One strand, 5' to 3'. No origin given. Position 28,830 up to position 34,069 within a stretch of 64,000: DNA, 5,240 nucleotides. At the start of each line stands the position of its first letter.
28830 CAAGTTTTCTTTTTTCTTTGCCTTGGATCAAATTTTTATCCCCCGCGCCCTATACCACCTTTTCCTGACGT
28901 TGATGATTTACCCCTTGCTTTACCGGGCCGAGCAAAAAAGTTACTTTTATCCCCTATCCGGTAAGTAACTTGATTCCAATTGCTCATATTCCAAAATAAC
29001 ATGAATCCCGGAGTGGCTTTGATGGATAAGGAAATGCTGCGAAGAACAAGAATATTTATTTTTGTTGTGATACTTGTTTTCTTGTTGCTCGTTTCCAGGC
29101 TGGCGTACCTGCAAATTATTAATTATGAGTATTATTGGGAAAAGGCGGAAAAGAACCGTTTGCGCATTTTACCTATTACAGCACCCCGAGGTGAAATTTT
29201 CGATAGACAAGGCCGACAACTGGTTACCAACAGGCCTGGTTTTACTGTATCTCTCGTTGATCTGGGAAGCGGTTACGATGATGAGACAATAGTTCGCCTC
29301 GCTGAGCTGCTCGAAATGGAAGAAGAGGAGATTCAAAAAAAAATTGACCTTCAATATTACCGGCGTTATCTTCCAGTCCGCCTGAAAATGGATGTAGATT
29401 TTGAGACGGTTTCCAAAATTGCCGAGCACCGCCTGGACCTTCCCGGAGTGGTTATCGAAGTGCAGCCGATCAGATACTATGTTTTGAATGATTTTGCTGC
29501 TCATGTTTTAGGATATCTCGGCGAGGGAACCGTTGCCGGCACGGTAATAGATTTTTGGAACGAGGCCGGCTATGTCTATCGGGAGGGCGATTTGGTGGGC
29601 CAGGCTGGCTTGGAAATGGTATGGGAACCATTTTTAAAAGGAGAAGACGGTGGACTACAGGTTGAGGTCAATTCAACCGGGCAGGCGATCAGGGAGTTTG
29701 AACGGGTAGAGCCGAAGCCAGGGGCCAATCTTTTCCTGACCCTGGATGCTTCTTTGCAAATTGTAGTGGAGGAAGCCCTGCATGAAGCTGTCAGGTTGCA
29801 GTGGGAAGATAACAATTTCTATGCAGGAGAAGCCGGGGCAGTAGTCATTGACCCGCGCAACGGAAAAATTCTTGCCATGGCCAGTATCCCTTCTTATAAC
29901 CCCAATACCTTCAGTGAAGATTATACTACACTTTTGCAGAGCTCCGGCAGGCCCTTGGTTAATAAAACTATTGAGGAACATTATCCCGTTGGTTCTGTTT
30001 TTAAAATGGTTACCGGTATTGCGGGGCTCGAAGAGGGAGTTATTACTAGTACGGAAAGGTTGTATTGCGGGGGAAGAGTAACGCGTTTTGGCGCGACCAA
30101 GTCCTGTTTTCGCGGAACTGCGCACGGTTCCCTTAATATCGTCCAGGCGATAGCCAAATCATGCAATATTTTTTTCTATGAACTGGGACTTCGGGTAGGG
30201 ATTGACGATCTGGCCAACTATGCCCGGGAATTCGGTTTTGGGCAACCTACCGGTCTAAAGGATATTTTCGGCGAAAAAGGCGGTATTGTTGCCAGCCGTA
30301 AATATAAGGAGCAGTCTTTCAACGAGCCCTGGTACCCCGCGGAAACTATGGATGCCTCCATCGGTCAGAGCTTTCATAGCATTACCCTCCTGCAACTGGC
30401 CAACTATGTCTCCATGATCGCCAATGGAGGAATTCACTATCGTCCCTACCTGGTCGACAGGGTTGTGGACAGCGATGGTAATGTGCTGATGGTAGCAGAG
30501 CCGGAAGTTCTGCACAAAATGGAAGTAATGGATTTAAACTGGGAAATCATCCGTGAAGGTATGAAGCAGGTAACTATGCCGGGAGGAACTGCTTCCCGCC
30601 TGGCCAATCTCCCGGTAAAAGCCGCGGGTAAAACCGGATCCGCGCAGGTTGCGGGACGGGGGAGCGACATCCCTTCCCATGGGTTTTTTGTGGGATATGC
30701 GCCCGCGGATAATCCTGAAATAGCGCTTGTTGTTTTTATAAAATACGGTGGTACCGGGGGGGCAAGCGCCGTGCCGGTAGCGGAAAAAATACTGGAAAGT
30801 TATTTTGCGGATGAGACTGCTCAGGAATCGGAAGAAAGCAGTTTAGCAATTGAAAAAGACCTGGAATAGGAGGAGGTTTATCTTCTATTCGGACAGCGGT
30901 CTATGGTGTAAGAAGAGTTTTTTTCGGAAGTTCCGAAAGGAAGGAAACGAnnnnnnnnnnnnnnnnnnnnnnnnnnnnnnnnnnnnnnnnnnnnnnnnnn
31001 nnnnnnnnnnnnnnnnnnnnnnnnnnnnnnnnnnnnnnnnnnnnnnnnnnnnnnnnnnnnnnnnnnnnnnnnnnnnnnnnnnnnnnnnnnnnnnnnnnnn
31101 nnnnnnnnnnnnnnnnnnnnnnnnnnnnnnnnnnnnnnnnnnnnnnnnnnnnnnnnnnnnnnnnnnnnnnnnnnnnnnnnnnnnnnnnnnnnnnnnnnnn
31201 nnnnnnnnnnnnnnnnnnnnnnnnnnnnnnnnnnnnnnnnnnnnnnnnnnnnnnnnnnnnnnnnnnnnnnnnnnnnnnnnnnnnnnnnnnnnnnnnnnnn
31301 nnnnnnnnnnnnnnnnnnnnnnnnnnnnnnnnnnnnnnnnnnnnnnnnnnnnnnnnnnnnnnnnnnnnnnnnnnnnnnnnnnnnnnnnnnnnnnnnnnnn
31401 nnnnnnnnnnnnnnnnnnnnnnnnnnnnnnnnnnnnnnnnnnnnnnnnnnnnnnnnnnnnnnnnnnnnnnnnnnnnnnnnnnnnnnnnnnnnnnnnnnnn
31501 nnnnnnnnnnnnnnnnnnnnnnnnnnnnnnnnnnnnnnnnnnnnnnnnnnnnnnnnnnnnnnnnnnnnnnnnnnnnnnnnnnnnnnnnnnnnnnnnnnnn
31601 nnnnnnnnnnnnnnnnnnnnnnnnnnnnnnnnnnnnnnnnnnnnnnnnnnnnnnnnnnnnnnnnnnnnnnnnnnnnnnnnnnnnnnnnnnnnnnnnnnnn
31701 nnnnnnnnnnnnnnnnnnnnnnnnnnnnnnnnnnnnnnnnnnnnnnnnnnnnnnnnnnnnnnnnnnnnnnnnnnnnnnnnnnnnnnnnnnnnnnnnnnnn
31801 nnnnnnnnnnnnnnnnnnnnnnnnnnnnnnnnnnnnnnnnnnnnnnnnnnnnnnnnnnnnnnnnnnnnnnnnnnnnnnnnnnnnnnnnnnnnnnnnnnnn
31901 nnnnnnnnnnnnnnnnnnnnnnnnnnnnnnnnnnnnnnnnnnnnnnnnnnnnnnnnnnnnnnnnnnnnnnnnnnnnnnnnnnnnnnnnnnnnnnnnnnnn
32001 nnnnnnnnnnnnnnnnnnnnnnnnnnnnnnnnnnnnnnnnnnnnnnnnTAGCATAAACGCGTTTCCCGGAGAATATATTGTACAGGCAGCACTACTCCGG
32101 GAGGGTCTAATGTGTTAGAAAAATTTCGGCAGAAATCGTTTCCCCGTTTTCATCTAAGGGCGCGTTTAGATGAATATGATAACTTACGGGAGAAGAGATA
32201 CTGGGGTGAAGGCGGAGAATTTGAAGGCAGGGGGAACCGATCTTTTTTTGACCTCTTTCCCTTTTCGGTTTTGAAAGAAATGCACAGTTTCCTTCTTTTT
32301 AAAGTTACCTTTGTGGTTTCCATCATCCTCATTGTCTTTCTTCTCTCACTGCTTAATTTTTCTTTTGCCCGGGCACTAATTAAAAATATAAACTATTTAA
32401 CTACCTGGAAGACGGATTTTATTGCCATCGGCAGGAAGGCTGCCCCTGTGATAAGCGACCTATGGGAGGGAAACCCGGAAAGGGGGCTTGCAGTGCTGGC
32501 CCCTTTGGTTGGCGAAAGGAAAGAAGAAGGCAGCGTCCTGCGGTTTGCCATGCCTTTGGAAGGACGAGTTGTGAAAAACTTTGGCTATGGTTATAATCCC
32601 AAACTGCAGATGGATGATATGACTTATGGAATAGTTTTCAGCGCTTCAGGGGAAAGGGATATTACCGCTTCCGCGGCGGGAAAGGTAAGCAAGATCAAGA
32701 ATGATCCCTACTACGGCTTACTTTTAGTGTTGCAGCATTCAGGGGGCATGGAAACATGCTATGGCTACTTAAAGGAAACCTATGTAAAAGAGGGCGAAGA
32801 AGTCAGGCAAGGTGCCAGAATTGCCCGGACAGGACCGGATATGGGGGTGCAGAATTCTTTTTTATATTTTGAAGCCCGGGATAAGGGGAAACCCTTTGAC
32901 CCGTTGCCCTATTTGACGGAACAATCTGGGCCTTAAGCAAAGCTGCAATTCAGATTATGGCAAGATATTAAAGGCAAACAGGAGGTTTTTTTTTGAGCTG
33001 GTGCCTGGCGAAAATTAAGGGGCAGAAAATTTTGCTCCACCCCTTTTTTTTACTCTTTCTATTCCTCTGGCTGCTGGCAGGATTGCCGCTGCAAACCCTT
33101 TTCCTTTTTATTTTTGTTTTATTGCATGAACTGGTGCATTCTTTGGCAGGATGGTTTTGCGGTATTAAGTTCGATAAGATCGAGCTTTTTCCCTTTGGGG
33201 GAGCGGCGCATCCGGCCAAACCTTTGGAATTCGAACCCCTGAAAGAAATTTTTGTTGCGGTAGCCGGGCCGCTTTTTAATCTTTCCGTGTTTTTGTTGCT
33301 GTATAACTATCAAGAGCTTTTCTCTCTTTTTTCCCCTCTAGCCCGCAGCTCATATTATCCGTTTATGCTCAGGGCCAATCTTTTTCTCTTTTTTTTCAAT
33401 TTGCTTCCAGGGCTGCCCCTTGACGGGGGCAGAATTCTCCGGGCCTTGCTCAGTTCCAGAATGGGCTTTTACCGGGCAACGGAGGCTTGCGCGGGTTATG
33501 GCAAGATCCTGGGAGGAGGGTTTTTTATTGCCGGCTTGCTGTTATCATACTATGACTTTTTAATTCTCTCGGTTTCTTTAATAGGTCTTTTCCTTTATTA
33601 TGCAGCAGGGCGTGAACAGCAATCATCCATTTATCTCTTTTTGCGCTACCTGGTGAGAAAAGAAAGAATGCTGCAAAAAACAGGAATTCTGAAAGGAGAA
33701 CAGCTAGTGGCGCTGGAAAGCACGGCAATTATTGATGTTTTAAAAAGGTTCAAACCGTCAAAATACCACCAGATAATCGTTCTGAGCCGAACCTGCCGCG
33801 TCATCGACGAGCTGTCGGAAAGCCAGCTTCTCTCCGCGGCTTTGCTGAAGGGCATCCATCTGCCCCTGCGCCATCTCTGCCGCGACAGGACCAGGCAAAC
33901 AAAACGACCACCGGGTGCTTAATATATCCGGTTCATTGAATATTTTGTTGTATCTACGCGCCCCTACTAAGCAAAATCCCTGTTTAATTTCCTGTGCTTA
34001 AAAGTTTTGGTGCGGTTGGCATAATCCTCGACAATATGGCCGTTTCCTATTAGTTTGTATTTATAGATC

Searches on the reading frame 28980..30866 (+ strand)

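Call 16: search_protein_families(library=pfam, proteins=[window:28980-30866:+], max_evalue=0.00001)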
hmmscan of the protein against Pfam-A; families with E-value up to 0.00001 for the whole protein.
window:28980-30866:+ (629 aa): 2 families
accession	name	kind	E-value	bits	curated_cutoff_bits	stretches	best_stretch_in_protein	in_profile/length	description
PF00905.27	Transpeptidase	-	3.1e-65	220.8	22.1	1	286-606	2-299/299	Penicillin binding protein transpeptidase domain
PF03717.20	PBP_dimer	-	2.7e-40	139.1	24.4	1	66-239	2-178/180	Penicillin-binding Protein dimerisation domain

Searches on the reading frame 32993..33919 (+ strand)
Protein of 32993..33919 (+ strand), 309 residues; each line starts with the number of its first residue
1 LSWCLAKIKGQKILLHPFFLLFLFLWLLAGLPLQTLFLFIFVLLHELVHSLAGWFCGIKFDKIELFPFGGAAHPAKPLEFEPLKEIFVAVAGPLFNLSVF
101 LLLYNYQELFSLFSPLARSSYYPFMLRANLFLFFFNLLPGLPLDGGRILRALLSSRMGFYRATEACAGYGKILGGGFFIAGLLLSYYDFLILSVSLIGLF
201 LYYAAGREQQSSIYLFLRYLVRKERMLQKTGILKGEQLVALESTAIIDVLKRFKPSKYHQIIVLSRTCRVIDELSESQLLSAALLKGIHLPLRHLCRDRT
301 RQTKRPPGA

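Call 59: search_protein_families(library=pfam, proteins=[window:32993-33919:+], max_evalue=0.00001)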
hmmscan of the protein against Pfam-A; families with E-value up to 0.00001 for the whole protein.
window:32993-33919:+ (309 aa): 1 family
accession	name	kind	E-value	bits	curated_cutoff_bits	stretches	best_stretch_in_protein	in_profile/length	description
PF02163.28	Peptidase_M50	-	7e-18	65.2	27.2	2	36-104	4-97/221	Peptidase family M50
